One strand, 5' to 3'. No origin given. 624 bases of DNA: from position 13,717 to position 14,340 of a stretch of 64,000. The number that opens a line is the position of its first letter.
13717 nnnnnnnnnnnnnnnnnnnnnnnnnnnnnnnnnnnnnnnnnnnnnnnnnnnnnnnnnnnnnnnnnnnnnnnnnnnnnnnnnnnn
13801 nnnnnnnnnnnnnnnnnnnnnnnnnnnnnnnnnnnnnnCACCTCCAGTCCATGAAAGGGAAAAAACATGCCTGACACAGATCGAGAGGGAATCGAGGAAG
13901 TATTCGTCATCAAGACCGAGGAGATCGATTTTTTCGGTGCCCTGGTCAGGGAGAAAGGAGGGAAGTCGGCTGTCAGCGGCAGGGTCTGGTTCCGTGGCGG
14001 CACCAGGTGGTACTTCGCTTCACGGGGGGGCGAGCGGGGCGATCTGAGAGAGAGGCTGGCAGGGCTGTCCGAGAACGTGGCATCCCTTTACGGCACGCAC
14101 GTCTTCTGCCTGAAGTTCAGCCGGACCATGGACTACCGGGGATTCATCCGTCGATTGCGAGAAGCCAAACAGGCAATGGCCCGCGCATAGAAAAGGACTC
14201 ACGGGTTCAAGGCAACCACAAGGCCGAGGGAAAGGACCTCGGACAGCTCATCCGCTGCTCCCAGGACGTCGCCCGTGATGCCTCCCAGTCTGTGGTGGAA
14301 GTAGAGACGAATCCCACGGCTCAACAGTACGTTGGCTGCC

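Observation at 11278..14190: Cobalamin riboswitch with promoter and intrinsic attenuator controlling a BtuB-like TonB receptor plus an uncharacterised 107-aa co-transcribed ORF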

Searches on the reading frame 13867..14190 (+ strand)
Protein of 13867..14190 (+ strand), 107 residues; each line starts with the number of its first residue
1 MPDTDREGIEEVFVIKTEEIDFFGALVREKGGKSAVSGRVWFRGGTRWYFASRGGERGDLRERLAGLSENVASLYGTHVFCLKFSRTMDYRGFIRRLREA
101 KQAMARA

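Call 6: search_protein_families(library=pfam, proteins=[window:13867-14190:+], max_evalue=0.01)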
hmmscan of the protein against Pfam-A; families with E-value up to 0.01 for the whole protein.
window:13867-14190:+ (107 aa): 0 families

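Call 8: find_homologous_proteins(query=window:13867-14187:+, max_evalue=0.01)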
Query window:13867-14187:+ (107 aa): 8 proteins with E <= 0.01 among 29 candidates.
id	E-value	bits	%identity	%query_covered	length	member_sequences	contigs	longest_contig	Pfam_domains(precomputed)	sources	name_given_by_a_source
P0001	1.3e-64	233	100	100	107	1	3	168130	-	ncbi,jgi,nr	ncbi:MAG: hypothetical protein JRH07_02065 [Deltaproteobacteria bacterium]|nr:hypothetical protein [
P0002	2.1e-39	152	65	100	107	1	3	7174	-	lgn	-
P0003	2.8e-31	125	60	100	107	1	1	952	-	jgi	-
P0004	1.4e-30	123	58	100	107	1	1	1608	-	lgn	-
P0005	1.3e-29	120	58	97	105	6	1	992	-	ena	-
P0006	1.3e-26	110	53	97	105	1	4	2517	-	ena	-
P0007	9.3e-26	108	54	94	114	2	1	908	-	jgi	jgi:hypothetical protein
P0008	1.6e-19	88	74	53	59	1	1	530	-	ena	-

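Call 9: search_protein_families(library=ncbifam, proteins=[window:13867-14190:+], max_evalue=0.01)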
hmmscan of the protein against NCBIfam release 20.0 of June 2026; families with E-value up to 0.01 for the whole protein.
window:13867-14190:+ (107 aa): 0 families

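Call 11: find_encoding_contigs(protein=P0002, flank=10000, max_places=4)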
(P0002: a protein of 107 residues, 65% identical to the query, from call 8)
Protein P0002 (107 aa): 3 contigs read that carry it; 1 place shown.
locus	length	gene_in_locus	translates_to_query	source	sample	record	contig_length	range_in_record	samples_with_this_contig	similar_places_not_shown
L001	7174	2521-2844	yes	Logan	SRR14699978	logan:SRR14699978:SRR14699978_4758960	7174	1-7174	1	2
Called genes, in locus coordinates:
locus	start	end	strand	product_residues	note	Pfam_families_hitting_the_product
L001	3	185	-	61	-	?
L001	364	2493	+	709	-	PF07715:Plug, PF00593:TonB_dep_Rec_b-barrel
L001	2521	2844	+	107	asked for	-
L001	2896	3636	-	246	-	PF02654:CobS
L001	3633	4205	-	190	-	PF02283:CobU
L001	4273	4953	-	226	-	PF01955:CbiZ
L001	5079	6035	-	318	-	PF03186:CobD_Cbib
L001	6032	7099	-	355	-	PF02277:DBI_PRT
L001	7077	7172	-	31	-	?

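Call 12: find_encoding_contigs(protein=P0006, flank=10000, max_places=4)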
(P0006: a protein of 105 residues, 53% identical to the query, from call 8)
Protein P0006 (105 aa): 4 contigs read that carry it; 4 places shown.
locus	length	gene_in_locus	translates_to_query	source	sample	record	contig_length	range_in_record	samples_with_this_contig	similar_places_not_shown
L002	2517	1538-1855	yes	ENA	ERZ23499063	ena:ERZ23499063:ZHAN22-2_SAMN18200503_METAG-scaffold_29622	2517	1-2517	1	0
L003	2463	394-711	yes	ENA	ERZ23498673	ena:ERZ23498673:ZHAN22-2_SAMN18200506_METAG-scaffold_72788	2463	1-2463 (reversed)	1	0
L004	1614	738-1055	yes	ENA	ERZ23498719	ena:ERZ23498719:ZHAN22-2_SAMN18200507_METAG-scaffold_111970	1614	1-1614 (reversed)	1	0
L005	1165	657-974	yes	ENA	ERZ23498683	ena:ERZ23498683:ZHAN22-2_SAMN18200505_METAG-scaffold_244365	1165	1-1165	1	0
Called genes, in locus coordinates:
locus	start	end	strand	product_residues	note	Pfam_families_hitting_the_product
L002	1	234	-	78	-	?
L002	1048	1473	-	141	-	-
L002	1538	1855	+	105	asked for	-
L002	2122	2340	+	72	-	-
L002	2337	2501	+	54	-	-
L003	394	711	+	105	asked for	-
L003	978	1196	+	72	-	-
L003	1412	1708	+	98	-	PF05168:HEPN (weak)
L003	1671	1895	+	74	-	-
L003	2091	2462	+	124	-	?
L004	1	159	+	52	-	?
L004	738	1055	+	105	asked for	-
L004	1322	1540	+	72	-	-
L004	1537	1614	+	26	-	?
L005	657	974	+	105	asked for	-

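Call 14: find_related_loci(query=A1, collection=genome_contigs, flank=10000)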
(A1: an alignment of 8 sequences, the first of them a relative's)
Query A1 (107 aa) in genome_contigs; peptide patterns used: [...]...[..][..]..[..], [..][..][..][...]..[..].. (x = any residue, [..] = any of these).
187 stretches matched a pattern; 2 encode a relative of the query (tblastn E <= 1e-3); 2 distinct loci.
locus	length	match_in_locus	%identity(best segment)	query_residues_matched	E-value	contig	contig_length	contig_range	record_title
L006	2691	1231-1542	55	1-104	3e-35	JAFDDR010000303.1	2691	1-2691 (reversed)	MAG: Deltaproteobacteria bacterium isolate Meg19_1012_Bin_18 Meg19_1012_Bin_18_scaffold_209550, whole genome shotgun seq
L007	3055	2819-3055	49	1-79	3e-25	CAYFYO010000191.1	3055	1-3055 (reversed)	MAG TPA_asm: uncultured Thermodesulfobacteriota bacterium isolate ERP108616_co2_127 genome assembly, contig: NODE_79153_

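Call 15: find_encoding_contigs(protein=P0004, flank=10000, max_places=4)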
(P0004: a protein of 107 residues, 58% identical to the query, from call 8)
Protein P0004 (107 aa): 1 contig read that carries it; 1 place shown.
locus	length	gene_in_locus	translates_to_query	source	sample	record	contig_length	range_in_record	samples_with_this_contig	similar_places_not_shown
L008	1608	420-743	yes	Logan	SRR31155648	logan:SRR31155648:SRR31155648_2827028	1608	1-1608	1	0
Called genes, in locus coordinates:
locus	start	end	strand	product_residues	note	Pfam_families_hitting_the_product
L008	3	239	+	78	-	?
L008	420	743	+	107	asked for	-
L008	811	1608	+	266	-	?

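Call 25: search_protein_families(library=pfam, proteins=[L008:811-1608:+, L006:1582-1980:+, L006:252-665:+, L002:2122-2340:+, L003:1412-1708:+], max_evalue=0.01)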
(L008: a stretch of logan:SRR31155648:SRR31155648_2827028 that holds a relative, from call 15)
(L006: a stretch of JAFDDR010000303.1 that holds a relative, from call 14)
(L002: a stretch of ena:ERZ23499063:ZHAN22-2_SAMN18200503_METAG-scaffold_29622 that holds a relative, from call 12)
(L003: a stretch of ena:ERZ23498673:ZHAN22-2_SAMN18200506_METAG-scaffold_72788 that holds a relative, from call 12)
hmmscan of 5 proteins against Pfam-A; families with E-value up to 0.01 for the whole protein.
L008:811-1608:+ (266 aa): 1 family
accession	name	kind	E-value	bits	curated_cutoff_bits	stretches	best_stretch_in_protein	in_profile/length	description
PF01497.23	Peripla_BP_2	-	5.1e-31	108.3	27.5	1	52-248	1-201/235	Periplasmic binding protein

L006:1582-1980:+ (132 aa): 0 families

L006:252-665:+ (137 aa): 2 families
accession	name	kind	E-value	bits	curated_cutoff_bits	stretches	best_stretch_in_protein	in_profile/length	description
PF00165.29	HTH_AraC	-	4.5e-05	23.9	26.6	0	93-119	8-34/42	Bacterial regulatory helix-turn-helix proteins, AraC family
PF12833.13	HTH_18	-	0.00029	21.5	33.6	0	84-110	35-61/80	Helix-turn-helix domain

L002:2122-2340:+ (72 aa): 1 family
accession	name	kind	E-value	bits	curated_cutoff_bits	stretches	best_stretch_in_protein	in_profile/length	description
PF02742.21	Fe_dep_repr_C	-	5.1e-05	23.6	27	1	1-29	40-68/70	Iron dependent repressor, metal binding and dimerisation domain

L003:1412-1708:+ (98 aa): 1 family
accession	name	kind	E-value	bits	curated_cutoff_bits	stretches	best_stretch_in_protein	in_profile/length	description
PF05168.19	HEPN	-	3.8e-06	27.5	22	1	16-77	31-91/117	HEPN domain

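Call 30: predict_structure(alignment_id=A1)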
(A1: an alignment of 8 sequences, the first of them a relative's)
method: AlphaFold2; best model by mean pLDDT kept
length: 107 residues; sequences in the alignment: 8
mean_pLDDT: 85.3   pTM: 0.74
mean pLDDT of the five models: 85.3, 83.7, 82.8, 80.4, 66.7
residues with pLDDT >= 90: 59; 70-90: 36; 50-70: 9; < 50: 3
segments of 3 or more residues with pLDDT < 50: 1-3
pLDDT, mean of each block of 10 residues (from residue 1): 67 92 91 90 93 91 96 93 82 76 62
secondary structure, 60 per line:
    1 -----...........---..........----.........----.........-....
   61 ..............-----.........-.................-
elements in order: E6-16 E20-29 E34-42 E47-55 H57-74 E80-88 H90-106

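Call 32: search_protein_representatives(alignment_id=A1)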
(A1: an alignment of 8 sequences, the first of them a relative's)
Query: 8 sequences, 105 profile positions. Proteins with E-value up to 0.001 (for the whole library): 84; up to 1e-10: 44; up to 1e-30: 4. The best 84 are listed.
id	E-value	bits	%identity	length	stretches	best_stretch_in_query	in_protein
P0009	3.0e-38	146.2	-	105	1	1-104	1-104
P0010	2.7e-34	133.5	-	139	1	1-105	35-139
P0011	8.3e-34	131.9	-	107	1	1-104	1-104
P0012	9.3e-31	122.1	-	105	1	5-104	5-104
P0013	6.7e-30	119.4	-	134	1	4-105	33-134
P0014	7.2e-28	112.8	-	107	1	1-103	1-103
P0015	1.3e-25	105.6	-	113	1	5-104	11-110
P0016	1.6e-25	105.3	-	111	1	8-104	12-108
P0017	3.4e-25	104.2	-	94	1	1-81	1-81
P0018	1.9e-24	101.9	-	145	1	1-103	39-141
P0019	1.9e-23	98.7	-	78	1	1-70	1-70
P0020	3.7e-23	97.7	-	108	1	1-102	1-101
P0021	4.8e-22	94.1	-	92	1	4-89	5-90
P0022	5.8e-22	93.9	-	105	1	5-101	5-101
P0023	2.0e-21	92.2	-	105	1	2-94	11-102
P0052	5.8e-11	58.5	-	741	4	27-78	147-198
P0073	9.3e-06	41.8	-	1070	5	37-58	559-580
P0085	1.8e-04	37.7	-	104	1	4-84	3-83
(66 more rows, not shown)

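Call 38: search_protein_families(library=pfam, alignment_id=A2, max_evalue=0.01)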
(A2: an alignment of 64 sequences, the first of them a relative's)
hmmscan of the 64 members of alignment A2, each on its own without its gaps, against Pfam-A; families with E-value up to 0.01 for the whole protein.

A. member 1, P0001 (107 aa): 0 families

B. families by the number of members that match (of 64 scanned): 3 families
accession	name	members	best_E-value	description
PF03903.18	Phage_T4_gp36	1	0.0031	Phage T4 tail fibre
PF18330.7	Lig_C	1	0.006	Ligase Pab1020 C-terminal region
PF20379.3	DUF6674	1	0.0074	Family of unknown function (DUF6674)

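Call 44: find_homologous_proteins(query=A2, max_evalue=0.001)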
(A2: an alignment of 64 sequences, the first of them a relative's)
Query A2 (64 sequences) (107 aa, profile of the alignment): 23 proteins with E <= 0.001 among 829 candidates.
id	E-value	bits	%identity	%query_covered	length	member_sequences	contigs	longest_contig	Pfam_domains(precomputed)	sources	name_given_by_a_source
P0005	1.0e-39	152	58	97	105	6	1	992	-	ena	-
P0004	7.2e-38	146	58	100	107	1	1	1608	-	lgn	-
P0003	1.1e-36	142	60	100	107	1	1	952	-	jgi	-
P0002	2.9e-36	141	65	100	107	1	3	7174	-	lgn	-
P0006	7.8e-35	137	53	97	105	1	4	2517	-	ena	-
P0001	3.5e-34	134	100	100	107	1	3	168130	-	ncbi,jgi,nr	ncbi:MAG: hypothetical protein JRH07_02065 [Deltaproteobacteria bacterium]|nr:hypothetical protein [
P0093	2.9e-32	128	52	100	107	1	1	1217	-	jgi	jgi:hypothetical protein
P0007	7.4e-32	127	54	94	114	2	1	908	-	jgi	jgi:hypothetical protein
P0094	4.1e-23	99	30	75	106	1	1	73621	-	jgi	jgi:hypothetical protein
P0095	2.8e-22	96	35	64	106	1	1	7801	-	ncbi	-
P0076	5.4e-21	92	27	65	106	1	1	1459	-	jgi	jgi:hypothetical protein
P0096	8.4e-21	91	31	65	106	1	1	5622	-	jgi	jgi:hypothetical protein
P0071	6.9e-19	85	24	62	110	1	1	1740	-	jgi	jgi:hypothetical protein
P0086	2.4e-18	84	25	64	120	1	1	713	-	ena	-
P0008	1.6e-17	81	74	53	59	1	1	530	-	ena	-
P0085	2.5e-17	80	26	68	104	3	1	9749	-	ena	-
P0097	4.7e-17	79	25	61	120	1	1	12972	-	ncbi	-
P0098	1.5e-16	78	29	64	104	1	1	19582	-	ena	-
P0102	1.1e-14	72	25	61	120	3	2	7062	-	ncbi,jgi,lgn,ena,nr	ncbi:MAG TPA: hypothetical protein VKN73_09435 [Desulfosalsimonadaceae bacterium]|nr:hypothetical pr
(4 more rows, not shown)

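Call 45: find_encoding_contigs(protein=P0094, flank=8000, max_places=2)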
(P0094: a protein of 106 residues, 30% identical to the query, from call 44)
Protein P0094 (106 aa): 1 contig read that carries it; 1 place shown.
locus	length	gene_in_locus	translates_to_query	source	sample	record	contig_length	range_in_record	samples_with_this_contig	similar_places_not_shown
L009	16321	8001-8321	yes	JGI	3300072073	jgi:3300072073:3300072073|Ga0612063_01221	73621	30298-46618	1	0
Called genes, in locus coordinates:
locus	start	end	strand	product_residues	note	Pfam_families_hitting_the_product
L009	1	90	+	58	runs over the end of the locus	-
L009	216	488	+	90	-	-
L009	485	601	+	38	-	PF02146:SIR2 (weak)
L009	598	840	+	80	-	PF02146:SIR2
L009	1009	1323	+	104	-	-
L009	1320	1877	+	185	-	PF02774:Semialdhyde_dhC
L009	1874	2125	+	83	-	PF02774:Semialdhyde_dhC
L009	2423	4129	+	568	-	-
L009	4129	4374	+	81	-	-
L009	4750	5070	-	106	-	-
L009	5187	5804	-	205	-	PF13310:Virulence_RhuM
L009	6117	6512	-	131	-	PF02604:PhdYeFM_antitox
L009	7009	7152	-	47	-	-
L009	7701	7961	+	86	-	-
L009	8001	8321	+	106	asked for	-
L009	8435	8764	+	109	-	PF04071:zf-like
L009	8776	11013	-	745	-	PF04879:Molybdop_Fe4S4, PF00384:Molybdopterin, PF01568:Molydop_binding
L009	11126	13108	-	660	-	PF00753:Lactamase_B, PF12706:Lactamase_B_2, PF14863:Alkyl_sulf_dimr, PF14864:Alkyl_sulf_C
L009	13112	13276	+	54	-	-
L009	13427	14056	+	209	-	-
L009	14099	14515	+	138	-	-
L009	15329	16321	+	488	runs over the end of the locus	-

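Call 46: find_encoding_contigs(protein=P0098, flank=8000, max_places=2)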
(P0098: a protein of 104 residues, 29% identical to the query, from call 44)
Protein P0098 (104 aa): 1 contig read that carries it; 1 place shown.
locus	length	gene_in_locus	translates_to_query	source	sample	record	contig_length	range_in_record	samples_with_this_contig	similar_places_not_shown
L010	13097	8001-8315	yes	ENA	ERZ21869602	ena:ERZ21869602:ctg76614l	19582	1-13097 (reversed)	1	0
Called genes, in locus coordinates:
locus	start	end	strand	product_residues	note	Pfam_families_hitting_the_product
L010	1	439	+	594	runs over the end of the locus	PF04055:Radical_SAM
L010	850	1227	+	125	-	-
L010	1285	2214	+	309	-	-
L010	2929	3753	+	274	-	PF13489:Methyltransf_23, PF01135:PCMT, PF01209:Ubie_methyltran, PF13847:Methyltransf_31, PF08241:Methyltransf_11, PF08242:Methyltransf_12, PF13649:Methyltransf_25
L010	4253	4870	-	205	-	-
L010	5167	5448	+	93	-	-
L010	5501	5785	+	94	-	-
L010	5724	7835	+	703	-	PF02514:CobN-Mg_chel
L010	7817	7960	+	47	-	-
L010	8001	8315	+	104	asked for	-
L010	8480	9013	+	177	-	PF07715:Plug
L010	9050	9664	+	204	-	-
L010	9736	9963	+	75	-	-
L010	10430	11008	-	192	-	PF03460:NIR_SIR_ferr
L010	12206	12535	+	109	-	PF00254:FKBP_C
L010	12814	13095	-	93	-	?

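Call 47: find_encoding_contigs(protein=P0097, flank=8000, max_places=2)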
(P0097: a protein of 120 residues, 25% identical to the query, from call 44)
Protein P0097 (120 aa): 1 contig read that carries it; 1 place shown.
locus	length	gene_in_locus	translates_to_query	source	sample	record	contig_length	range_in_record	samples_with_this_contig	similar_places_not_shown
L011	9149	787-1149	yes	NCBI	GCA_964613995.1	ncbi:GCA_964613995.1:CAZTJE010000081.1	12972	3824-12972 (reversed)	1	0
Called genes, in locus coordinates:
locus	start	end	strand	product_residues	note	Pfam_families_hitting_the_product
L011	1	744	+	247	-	?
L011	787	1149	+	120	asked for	-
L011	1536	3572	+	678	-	PF07715:Plug, PF00593:TonB_dep_Rec_b-barrel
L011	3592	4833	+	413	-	-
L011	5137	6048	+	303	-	PF13489:Methyltransf_23, PF00398:RrnaAD, PF02527:GidB (weak), PF13847:Methyltransf_31, PF08241:Methyltransf_11, PF08242:Methyltransf_12, PF13649:Methyltransf_25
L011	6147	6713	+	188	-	PF01325:Fe_dep_repress, PF01047:MarR (weak), PF02742:Fe_dep_repr_C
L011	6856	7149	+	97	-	-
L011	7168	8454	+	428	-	PF10087:DUF2325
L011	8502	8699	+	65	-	-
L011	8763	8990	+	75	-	-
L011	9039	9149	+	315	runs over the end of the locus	PF12833:HTH_18, PF00165:HTH_AraC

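Call 48: find_encoding_contigs(protein=P0085, flank=8000, max_places=2)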
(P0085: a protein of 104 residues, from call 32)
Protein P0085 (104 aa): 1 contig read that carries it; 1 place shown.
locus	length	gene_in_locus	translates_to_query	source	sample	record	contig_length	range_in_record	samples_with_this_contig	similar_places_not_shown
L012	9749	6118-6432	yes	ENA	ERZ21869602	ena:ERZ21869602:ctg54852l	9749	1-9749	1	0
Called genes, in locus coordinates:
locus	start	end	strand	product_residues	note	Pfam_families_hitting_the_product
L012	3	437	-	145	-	?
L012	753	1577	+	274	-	PF13489:Methyltransf_23, PF01135:PCMT (weak), PF01209:Ubie_methyltran, PF08241:Methyltransf_11, PF08242:Methyltransf_12, PF13649:Methyltransf_25, PF13847:Methyltransf_31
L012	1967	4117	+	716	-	-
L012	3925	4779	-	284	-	-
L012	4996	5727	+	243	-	-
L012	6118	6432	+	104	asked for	-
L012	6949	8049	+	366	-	PF03235:GmrSD_N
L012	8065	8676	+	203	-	-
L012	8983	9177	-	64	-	-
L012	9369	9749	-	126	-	?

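Call 50: find_encoding_contigs(protein=P0095, flank=8000, max_places=2)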
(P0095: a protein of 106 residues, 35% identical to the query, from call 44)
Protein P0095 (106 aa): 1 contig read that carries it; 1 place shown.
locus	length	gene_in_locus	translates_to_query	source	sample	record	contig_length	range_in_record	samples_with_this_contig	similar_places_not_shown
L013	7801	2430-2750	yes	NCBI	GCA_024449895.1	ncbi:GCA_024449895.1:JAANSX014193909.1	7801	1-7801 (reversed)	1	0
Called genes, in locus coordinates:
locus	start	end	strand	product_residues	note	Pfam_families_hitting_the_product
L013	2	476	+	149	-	PF06050:HGD-D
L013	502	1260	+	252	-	PF01869:BcrAD_BadFG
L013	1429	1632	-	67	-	-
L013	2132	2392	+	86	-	-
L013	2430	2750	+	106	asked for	-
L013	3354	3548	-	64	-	-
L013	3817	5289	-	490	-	-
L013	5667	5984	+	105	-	-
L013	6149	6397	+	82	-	-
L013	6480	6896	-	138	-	-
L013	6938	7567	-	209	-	-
